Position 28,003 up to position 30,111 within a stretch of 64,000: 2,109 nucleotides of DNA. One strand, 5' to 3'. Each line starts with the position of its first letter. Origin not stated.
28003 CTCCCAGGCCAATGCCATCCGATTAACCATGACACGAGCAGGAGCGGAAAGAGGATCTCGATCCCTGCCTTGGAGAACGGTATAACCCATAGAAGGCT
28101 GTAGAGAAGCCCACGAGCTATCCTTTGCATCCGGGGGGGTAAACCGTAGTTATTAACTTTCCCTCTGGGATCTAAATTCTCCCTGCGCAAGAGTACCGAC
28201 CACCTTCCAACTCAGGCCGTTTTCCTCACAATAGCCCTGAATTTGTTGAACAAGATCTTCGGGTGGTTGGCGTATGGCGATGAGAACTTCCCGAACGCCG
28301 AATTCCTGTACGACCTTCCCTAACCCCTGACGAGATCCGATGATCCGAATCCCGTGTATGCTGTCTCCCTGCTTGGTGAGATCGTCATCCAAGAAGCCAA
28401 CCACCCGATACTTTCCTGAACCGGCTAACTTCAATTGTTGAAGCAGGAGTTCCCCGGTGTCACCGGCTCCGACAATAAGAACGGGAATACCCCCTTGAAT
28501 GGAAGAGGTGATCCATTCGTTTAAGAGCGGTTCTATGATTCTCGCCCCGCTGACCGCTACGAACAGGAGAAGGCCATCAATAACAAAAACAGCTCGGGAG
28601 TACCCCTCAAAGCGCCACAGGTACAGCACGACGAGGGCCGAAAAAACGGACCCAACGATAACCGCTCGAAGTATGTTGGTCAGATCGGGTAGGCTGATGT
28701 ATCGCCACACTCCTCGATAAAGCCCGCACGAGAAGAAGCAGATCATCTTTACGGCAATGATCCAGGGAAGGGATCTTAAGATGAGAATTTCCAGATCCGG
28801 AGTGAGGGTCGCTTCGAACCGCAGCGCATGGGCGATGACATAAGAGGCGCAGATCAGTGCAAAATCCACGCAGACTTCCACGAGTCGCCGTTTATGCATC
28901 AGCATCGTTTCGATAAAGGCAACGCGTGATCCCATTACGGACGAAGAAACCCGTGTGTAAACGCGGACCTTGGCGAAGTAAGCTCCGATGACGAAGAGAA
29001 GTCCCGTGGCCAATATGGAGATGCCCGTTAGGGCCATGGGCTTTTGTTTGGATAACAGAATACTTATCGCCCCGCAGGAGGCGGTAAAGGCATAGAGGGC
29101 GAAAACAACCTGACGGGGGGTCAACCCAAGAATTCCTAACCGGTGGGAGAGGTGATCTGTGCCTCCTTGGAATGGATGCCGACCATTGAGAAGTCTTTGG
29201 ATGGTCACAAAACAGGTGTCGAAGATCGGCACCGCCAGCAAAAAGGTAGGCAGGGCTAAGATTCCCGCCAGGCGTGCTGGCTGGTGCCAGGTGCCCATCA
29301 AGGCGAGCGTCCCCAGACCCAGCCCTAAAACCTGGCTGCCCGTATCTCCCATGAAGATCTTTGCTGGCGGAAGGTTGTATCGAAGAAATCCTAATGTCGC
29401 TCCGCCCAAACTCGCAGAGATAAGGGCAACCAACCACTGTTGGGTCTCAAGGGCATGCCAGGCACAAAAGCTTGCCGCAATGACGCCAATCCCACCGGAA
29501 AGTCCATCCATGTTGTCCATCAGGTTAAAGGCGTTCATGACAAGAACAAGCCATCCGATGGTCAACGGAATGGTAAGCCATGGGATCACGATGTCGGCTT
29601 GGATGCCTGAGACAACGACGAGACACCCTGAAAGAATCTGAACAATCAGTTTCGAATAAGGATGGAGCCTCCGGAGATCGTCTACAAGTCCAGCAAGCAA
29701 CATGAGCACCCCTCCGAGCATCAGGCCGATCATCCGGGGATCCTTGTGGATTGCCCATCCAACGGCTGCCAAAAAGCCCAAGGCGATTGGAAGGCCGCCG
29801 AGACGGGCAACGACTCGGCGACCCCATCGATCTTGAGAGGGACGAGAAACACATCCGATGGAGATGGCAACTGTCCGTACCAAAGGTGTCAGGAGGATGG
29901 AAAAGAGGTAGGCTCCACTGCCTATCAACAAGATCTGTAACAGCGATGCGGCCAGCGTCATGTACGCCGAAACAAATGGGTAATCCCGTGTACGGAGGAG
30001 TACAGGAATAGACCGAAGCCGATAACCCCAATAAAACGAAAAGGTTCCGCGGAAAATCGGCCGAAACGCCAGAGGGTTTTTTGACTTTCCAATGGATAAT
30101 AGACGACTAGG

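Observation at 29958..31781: Secreted pseudo-subtilase fused to a LamG-like lectin domain with a PEP-CTERM-like tail, inside the glycan locus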

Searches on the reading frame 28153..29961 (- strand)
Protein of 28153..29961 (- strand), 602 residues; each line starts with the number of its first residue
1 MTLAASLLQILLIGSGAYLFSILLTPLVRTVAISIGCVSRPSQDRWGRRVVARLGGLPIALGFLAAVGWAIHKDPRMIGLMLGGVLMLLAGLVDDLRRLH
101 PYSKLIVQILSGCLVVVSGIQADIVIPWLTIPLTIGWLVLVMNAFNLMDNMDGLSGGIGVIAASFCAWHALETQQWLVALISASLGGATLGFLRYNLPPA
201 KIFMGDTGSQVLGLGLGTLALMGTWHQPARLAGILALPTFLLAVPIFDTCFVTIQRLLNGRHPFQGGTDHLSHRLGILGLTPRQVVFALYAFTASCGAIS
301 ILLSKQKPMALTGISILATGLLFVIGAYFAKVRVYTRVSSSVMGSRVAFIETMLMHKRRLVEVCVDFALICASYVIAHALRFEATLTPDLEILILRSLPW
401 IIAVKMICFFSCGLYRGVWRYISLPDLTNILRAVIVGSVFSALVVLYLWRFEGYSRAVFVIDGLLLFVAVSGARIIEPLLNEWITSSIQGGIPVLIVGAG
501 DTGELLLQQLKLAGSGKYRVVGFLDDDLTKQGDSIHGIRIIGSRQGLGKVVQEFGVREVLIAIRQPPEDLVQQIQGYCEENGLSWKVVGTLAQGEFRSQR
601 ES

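Call 10: search_protein_families(library=pfam, proteins=[window:28153-29961:-], max_evalue=0.001)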
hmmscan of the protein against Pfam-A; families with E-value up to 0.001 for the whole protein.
window:28153-29961:- (602 aa): 3 families
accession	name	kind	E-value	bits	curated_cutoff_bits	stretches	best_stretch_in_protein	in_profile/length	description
PF00953.26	Glycos_transf_4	-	2.3e-33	115.9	27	1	78-223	2-159/160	Glycosyl transferase family 4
PF13727.12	CoA_binding_3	-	6.1e-10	39.8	25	1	426-581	17-167/175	CoA-binding domain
PF17836.7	PglD_N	-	0.00034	21.6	23.4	1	494-563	2-65/78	PglD N-terminal domain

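Call 27: search_protein_families(library=ncbifam, proteins=[window:28153-29961:-], max_evalue=0.01)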
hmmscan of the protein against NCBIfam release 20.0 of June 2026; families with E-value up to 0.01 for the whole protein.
window:28153-29961:- (602 aa): 11 families
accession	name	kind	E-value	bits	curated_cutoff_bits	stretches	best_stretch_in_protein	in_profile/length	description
TIGR02380.1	ECA_wecA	exception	2.7e-27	95.8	326.05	1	18-307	8-312/346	UDP-N-acetylglucosamine--undecaprenyl-phosphate N-acetylglucosaminephosphotransferase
NF053644.1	MraY_archaea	equivalog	5.2e-25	88.5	450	1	103-300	152-339/340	pseudomurein biosynthesis MraY family phospho-N-acetylmuramoyl-pentapeptide-transferase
TIGR03025.1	EPS_sugtrans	subfamily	1.6e-19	70.5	295.55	1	365-592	2-225/445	exopolysaccharide biosynthesis polyprenyl glycosylphosphotransferase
TIGR03023.1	WcaJ_sugtrans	equivalog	5.8e-18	65.4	410.75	1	364-593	1-231/453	undecaprenyl-phosphate glucose phosphotransferase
TIGR00445.1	mraY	equivalog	4.1e-13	49.5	192.05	1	122-223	129-245/321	phospho-N-acetylmuramoyl-pentapeptide-transferase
TIGR03022.1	WbaP_sugtrans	subfamily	3.6e-09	36.4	403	1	365-571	4-204/456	undecaprenyl-phosphate galactose phosphotransferase WbaP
TIGR03013.1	EpsB_2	subfamily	1.4e-06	27.6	393.35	1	366-565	3-195/443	TIGR03013 family XrtA/PEP-CTERM system glycosyltransferase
NF003993.0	PRK05472.2-2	equivalog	2.2e-05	24.1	217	1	493-575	85-162/212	redox-sensing transcriptional repressor Rex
TIGR03570.1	NeuD_NnaD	subfamily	2.9e-05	23.7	160.8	1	494-583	2-84/202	NeuD/PglB/VioB family sugar acetyltransferase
NF003995.0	PRK05472.2-4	subfamily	0.00035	20.2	126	1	492-565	84-155/213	redox-sensing transcriptional repressor Rex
NF003994.0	PRK05472.2-3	equivalog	0.00071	19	130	1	494-561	89-154/217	redox-sensing transcriptional repressor Rex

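Call 67: find_homologous_proteins(query=window:28153-29961:-, max_evalue=1e-50)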
Query window:28153-29961:- (602 aa): 1356 proteins with E <= 1e-50 among 8000 candidates; the best 120 are listed.
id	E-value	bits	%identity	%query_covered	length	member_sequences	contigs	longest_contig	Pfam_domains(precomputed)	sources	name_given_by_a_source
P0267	0.0e+0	1316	100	100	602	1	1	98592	PF13727.13,PF00953.27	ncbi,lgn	-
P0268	0.0e+0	1245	94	100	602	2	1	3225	PF13727.13,PF00953.27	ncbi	-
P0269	8.2e-297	1004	76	98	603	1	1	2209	PF13727.13,PF00953.27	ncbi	-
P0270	5.8e-288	975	74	100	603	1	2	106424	PF13727.13,PF00953.27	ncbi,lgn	-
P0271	5.1e-284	962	70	98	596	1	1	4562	PF13727.13,PF00953.27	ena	-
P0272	3.9e-283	959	71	100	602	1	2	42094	PF13727.13,PF00953.27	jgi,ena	-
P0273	6.3e-282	955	73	99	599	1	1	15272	PF13727.13,PF00953.27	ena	-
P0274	9.0e-271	918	70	98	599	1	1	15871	PF13727.13,PF00953.27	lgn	-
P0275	8.3e-270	915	69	99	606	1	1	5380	PF13727.13,PF00953.27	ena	-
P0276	1.0e-268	911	68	99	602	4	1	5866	PF13727.13,PF00953.27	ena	-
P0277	1.2e-266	904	69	96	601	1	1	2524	PF13727.13,PF00953.27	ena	-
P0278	8.9e-266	901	69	96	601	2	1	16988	PF13727.13,PF00953.27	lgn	-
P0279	1.6e-265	901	66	100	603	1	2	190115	PF13727.13,PF00953.27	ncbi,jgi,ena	-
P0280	9.7e-265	898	68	96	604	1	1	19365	PF13727.13,PF00953.27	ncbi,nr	ncbi:MAG: hypothetical protein HYZ93_02475 [Candidatus Omnitrophica bacterium]|nr:hypothetical prote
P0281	1.2e-264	898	67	100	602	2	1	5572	PF13727.13,PF00953.27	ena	-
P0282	5.1e-263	892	69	98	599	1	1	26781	PF13727.13,PF00953.27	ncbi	-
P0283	8.3e-263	892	68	99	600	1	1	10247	PF13727.13,PF00953.27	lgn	-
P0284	1.8e-262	891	67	98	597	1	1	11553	PF13727.13,PF00953.27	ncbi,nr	ncbi:MAG: hypothetical protein HYZ90_03520 [Candidatus Omnitrophica bacterium]|nr:hypothetical prote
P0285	2.2e-262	890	67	96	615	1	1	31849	PF13727.13,PF00953.27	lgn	-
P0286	3.7e-262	889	68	98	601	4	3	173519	PF13727.13,PF00953.27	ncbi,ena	-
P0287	1.8e-261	887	68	99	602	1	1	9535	PF13727.13,PF00953.27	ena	-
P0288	2.8e-261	887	67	99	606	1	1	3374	PF13727.13,PF00953.27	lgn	-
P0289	1.5e-260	884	67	96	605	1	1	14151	PF13727.13,PF00953.27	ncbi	-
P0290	2.5e-260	883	67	99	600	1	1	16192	PF13727.13,PF00953.27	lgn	-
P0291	3.0e-260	883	67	98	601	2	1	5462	PF13727.13,PF00953.27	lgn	-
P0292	2.1e-258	877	66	100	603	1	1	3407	PF13727.13,PF00953.27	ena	-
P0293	2.4e-257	874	67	95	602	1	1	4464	PF13727.13,PF00953.27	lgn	-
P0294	4.1e-257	873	67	96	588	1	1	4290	PF13727.13,PF00953.27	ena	-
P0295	2.4e-256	870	65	100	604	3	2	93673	PF13727.13,PF00953.27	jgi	-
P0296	1.1e-255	868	65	99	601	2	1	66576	PF13727.13,PF00953.27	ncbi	-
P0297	5.1e-255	866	66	98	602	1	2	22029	PF13727.13,PF00953.27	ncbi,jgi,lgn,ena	-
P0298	6.7e-255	866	67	98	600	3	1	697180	PF13727.13,PF00953.27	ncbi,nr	ncbi:MAG: hypothetical protein NC910_01650 [Candidatus Omnitrophica bacterium]|nr:hypothetical prote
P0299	1.6e-254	864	66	98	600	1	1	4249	PF13727.13,PF00953.27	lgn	-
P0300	1.1e-253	862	65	100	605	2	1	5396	PF13727.13,PF00953.27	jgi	-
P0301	1.6e-253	861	67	95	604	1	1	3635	PF17836.8,PF13727.13,PF00953.27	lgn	-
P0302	6.9e-253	859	65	99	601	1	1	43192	PF13727.13,PF00953.27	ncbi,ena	-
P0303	1.0e-252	858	65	98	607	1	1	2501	PF13727.13,PF00953.27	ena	-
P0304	1.1e-252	858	65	98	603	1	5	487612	PF13727.13,PF00953.27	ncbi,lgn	-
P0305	1.1e-252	858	64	99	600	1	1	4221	PF13727.13,PF00953.27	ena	-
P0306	4.8e-252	856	65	98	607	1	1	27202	PF13727.13,PF00953.27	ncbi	-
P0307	2.0e-250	851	64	97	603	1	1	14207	PF13727.13,PF00953.27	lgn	-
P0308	4.7e-248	843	66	96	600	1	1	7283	PF13727.13,PF00953.27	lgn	-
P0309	2.6e-247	840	64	98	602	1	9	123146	PF13727.13,PF00953.27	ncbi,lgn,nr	ncbi:MAG: hypothetical protein HYS41_01270 [Candidatus Omnitrophica bacterium]|nr:hypothetical prote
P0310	6.8e-247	839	65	96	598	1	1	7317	PF13727.13,PF00953.27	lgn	-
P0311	7.4e-247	839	64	98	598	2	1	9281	PF13727.13,PF00953.27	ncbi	-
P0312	7.3e-245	832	63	98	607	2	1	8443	PF13727.13,PF00953.27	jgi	-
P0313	3.2e-244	830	64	98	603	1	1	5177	PF17836.8,PF13727.13,PF00953.27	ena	-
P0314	4.9e-244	830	64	98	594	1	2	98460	PF17836.8,PF13727.13,PF00953.27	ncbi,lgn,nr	ncbi:MAG: hypothetical protein HY211_06310 [Candidatus Omnitrophica bacterium]|nr:hypothetical prote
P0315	5.8e-237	806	61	98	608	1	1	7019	PF13727.13,PF00953.27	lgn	-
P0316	1.4e-228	779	66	87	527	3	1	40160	PF17836.8,PF13727.13,PF00953.27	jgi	-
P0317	1.6e-222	759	58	97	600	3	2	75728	PF13727.13,PF00953.27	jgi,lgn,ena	-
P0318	2.9e-202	692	54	96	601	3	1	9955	PF13727.13,PF00953.27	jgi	-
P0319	3.0e-197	675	52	96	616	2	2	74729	PF17836.8,PF13727.13,PF00953.27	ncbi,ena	-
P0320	4.2e-196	671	53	98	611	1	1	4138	PF13727.13,PF00953.27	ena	-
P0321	7.9e-196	670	52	96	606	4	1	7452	PF13727.13,PF00953.27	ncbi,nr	ncbi:MAG: hypothetical protein HYY57_06650 [Candidatus Omnitrophica bacterium]|nr:hypothetical prote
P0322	1.1e-195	670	53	96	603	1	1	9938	PF13727.13,PF00953.27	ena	-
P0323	1.3e-195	670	54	95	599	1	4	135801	PF17836.8,PF13727.13,PF00953.27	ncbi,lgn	-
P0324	7.0e-195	667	53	96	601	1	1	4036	PF13727.13,PF00953.27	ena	-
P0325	3.3e-194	665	53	96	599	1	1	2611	PF17836.8,PF13727.13,PF00953.27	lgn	-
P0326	5.0e-194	664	54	96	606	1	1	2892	PF13727.13,PF00953.27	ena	-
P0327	5.1e-194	664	54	97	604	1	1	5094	PF17836.8,PF13727.13,PF00953.27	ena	-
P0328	1.0e-193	663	52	95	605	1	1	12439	PF13727.13,PF00953.27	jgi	jgi:UDP-GlcNAc:undecaprenyl-phosphate GlcNAc-1-phosphate transferase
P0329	3.0e-193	662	53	96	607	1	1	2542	PF13727.13,PF00953.27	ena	-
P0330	5.0e-193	661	53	96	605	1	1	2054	PF13727.13,PF00953.27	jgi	-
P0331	5.8e-193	661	52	96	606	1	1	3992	PF17836.8,PF13727.13,PF00953.27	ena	-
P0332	1.2e-192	660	53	96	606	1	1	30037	PF13727.13,PF00953.27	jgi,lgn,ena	-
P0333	2.4e-192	659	52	96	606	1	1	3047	PF13727.13,PF00953.27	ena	-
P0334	2.7e-192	659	52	97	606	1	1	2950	PF17836.8,PF13727.13,PF00953.27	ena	-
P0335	3.0e-192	659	52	96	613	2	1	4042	PF13727.13,PF00953.27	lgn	-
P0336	3.8e-192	658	54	96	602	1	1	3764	PF13727.13,PF00953.27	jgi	-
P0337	4.4e-192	658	52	97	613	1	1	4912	PF13727.13,PF00953.27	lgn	-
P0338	5.4e-192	658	52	96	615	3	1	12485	PF17836.8,PF13727.13,PF00953.27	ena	-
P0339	9.9e-192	657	53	96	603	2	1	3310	PF13727.13,PF00953.27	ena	-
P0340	1.7e-191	656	52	96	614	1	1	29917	PF13727.13,PF00953.27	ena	-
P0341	1.8e-191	656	53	96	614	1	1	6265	PF17836.8,PF13727.13,PF00953.27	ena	-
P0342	5.6e-191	654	54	96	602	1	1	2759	PF13727.13,PF00953.27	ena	-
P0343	8.8e-191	654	51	97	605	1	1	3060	PF17836.8,PF13727.13,PF00953.27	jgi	jgi:UDP-GlcNAc:undecaprenyl-phosphate GlcNAc-1-phosphate transferase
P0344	1.0e-190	654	53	95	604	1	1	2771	PF13727.13,PF00953.27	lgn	-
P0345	1.1e-190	653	51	97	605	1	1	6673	PF17836.8,PF13727.13,PF00953.27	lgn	-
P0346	3.2e-190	652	52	96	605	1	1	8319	PF13727.13,PF00953.27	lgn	-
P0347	5.3e-190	651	52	95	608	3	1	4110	PF13727.13,PF00953.27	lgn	-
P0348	9.8e-190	650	53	96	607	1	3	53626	PF13727.13,PF00953.27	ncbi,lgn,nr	ncbi:MAG: hypothetical protein HYY91_00495 [Candidatus Omnitrophica bacterium]|nr:hypothetical prote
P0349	1.5e-189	650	52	97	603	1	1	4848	PF17836.8,PF13727.13,PF00953.27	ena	-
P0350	1.6e-189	650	54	94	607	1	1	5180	PF13727.13,PF00953.27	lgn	-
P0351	2.3e-189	649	52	94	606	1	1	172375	PF13727.13,PF00953.27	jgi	jgi:UDP-GlcNAc:undecaprenyl-phosphate GlcNAc-1-phosphate transferase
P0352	7.8e-189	647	52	94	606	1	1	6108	PF13727.13,PF00953.27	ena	-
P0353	8.0e-189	647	52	96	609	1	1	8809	PF13727.13,PF00953.27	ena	-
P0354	3.1e-188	645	52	94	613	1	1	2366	PF13727.13,PF00953.27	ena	-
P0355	7.1e-188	644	51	96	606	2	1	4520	PF13727.13,PF00953.27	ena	-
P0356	7.8e-188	644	52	96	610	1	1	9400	PF13727.13,PF00953.27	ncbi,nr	ncbi:MAG: hypothetical protein HYZ91_02765 [Candidatus Omnitrophica bacterium]|nr:hypothetical prote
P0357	1.6e-187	643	52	94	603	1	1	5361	PF13727.13,PF00953.27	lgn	-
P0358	1.8e-187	643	52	96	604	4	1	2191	PF17836.8,PF13727.13,PF00953.27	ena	-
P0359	2.8e-187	642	52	93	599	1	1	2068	PF13727.13,PF00953.27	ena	-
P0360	6.7e-187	641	51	94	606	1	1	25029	PF13727.13,PF00953.27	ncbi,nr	ncbi:MAG: hypothetical protein HY599_03165 [Candidatus Omnitrophica bacterium]|nr:hypothetical prote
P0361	8.7e-187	641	52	94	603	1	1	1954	PF13727.13,PF00953.27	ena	-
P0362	1.5e-186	640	52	95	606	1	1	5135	PF13727.13,PF00953.27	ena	-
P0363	2.1e-186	639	52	97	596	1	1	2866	PF13727.13,PF00953.27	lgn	-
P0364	2.2e-186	639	52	96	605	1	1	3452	PF17836.8,PF13727.13,PF00953.27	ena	-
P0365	2.8e-186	639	52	95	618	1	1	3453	PF17836.8,PF13727.13,PF00953.27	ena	-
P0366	3.4e-186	639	52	96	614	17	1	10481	PF13727.13,PF00953.27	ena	-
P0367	4.2e-186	638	52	94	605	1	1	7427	PF13727.13,PF00953.27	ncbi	-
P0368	4.3e-186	638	50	98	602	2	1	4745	PF13727.13,PF00953.27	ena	-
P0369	5.4e-186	638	51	95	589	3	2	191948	PF13727.13,PF00953.27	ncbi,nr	ncbi:MAG: hypothetical protein HYY59_07800 [Candidatus Omnitrophica bacterium]|nr:hypothetical prote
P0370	6.3e-186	638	52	95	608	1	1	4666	PF17836.8,PF13727.13,PF00953.27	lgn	-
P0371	7.5e-186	637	50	96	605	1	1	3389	PF13727.13,PF00953.27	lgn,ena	-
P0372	1.0e-185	637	50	96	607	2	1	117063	PF13727.13,PF00953.27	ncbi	-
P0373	1.6e-185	636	53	96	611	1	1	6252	PF13727.13,PF00953.27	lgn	-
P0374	2.3e-185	636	51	96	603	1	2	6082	PF13727.13,PF00953.27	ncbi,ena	-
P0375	2.7e-185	636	52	94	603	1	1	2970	PF13727.13,PF00953.27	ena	-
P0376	2.9e-185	636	52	96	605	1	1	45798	PF13727.13,PF00953.27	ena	-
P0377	3.8e-185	635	51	96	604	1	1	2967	PF17836.8,PF13727.13,PF00953.27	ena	-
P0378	6.2e-185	634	52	96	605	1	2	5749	PF17836.8,PF13727.13,PF00953.27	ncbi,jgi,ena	-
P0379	6.7e-185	634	51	97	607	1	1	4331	PF13727.13,PF00953.27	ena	-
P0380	8.2e-185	634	51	96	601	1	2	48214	PF13727.13,PF00953.27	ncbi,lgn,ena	-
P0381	9.3e-185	634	51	96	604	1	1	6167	PF13727.13,PF00953.27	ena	-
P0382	1.6e-184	633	49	97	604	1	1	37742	PF17836.8,PF13727.13,PF00953.27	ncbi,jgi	jgi:UDP-GlcNAc:undecaprenyl-phosphate GlcNAc-1-phosphate transferase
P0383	2.8e-184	632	53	94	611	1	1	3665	PF13727.13,PF00953.27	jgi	jgi:UDP-GlcNAc:undecaprenyl-phosphate GlcNAc-1-phosphate transferase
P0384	2.9e-184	632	51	96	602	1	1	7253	PF17836.8,PF13727.13,PF00953.27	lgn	-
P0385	4.4e-184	632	51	97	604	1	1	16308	PF13727.13,PF00953.27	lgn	-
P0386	1.5e-183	630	50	95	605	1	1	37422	PF13727.13,PF00953.27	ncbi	-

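Call 68: find_encoding_contigs(protein=P0267, flank=3000, max_places=2)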
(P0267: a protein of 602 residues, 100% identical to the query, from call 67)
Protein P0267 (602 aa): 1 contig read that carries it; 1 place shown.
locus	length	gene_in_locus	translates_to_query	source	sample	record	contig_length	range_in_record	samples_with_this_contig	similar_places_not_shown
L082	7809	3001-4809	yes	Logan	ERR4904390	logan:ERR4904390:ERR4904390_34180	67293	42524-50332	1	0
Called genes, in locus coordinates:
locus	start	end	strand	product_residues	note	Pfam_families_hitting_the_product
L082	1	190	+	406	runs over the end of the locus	PF13439:Glyco_transf_4, PF13579:Glyco_trans_4_4, PF00534:Glycos_transf_1, PF13692:Glyco_trans_1_4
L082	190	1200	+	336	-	PF01073:3Beta_HSD, PF01370:Epimerase, PF02719:Polysacc_synt_2, PF04321:RmlD_sub_bind, PF13460:NAD_binding_10 (weak), PF16363:GDP_Man_Dehyd, PF07993:NAD_binding_4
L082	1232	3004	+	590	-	PF22148:Fervidolysin_NPro-like (weak), PF00082:Peptidase_S8, PF13385:Laminin_G_3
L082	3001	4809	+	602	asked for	PF00953:Glycos_transf_4, PF13727:CoA_binding_3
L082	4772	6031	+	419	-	PF04932:Wzy_C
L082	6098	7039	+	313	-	PF01075:Glyco_transf_9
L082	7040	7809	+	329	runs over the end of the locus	PF13489:Methyltransf_23, PF07021:MetW (weak), PF13847:Methyltransf_31 (weak), PF08241:Methyltransf_11, PF08242:Methyltransf_12, PF13649:Methyltransf_25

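Call 69: find_encoding_contigs(protein=P0272, flank=8000, max_places=1)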
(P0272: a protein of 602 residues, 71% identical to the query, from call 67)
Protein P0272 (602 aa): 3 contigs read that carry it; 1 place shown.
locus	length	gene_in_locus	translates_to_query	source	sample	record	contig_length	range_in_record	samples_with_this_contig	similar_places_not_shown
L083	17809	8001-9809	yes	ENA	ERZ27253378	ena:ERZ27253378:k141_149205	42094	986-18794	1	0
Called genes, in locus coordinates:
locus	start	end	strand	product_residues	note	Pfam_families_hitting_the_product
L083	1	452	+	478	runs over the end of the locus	?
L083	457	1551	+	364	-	PF00155:Aminotran_1_2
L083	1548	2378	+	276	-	PF13489:Methyltransf_23, PF07021:MetW (weak), PF13649:Methyltransf_25, PF13847:Methyltransf_31, PF08241:Methyltransf_11, PF08242:Methyltransf_12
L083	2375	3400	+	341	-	PF04055:Radical_SAM, PF13186:SPASM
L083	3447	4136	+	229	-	-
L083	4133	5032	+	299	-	PF01073:3Beta_HSD, PF01370:Epimerase, PF02719:Polysacc_synt_2, PF04321:RmlD_sub_bind, PF07993:NAD_binding_4 (faint), PF13460:NAD_binding_10, PF16363:GDP_Man_Dehyd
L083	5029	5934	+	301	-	PF01073:3Beta_HSD, PF01370:Epimerase, PF04321:RmlD_sub_bind, PF07993:NAD_binding_4 (faint), PF16363:GDP_Man_Dehyd, PF02719:Polysacc_synt_2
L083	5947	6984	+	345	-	PF13524:Glyco_trans_1_2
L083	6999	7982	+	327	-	PF01073:3Beta_HSD, PF01370:Epimerase, PF02719:Polysacc_synt_2, PF04321:RmlD_sub_bind, PF05368:NmrA (weak), PF13460:NAD_binding_10 (weak), PF16363:GDP_Man_Dehyd, PF07993:NAD_binding_4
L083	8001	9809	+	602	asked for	PF00953:Glycos_transf_4, PF13727:CoA_binding_3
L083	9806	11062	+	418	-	PF04932:Wzy_C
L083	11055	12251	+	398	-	PF13439:Glyco_transf_4, PF13579:Glyco_trans_4_4, PF20706:GT4-conflict, PF00534:Glycos_transf_1, PF13692:Glyco_trans_1_4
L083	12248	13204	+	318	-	PF01075:Glyco_transf_9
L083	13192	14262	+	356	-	PF01075:Glyco_transf_9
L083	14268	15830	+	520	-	-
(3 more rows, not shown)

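Call 70: find_encoding_contigs(protein=P0273, flank=8000, max_places=1)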
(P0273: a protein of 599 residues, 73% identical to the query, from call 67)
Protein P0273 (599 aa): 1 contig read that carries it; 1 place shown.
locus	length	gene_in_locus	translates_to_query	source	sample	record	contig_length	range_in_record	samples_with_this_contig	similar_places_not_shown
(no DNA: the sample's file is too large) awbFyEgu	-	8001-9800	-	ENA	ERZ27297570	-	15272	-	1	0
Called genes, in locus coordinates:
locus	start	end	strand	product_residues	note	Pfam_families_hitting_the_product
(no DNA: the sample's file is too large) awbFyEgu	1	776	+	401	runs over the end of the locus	PF13231:PMT_2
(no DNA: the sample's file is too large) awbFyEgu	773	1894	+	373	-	PF03966:Trm112p, PF07021:MetW (weak), PF13489:Methyltransf_23, PF13847:Methyltransf_31, PF08241:Methyltransf_11, PF08242:Methyltransf_12, PF13649:Methyltransf_25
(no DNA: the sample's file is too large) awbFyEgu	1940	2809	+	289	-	PF01522:Polysacc_deac_1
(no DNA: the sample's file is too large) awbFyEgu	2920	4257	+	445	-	PF08421:Methyltransf_13, PF13489:Methyltransf_23, PF08484:Methyltransf_14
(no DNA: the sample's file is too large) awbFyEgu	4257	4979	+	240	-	PF00535:Glycos_transf_2, PF13641:Glyco_tranf_2_3 (weak)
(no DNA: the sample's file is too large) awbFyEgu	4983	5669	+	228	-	PF13847:Methyltransf_31 (faint), PF08241:Methyltransf_11, PF08242:Methyltransf_12 (weak), PF13649:Methyltransf_25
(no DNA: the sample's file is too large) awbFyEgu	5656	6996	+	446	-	PF09594:GT87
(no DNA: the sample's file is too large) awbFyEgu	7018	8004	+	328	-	PF01073:3Beta_HSD, PF01370:Epimerase, PF02719:Polysacc_synt_2, PF04321:RmlD_sub_bind, PF07993:NAD_binding_4, PF13460:NAD_binding_10 (weak), PF16363:GDP_Man_Dehyd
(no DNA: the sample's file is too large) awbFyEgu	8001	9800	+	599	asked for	PF00953:Glycos_transf_4, PF13727:CoA_binding_3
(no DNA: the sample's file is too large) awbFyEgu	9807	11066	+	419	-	PF04932:Wzy_C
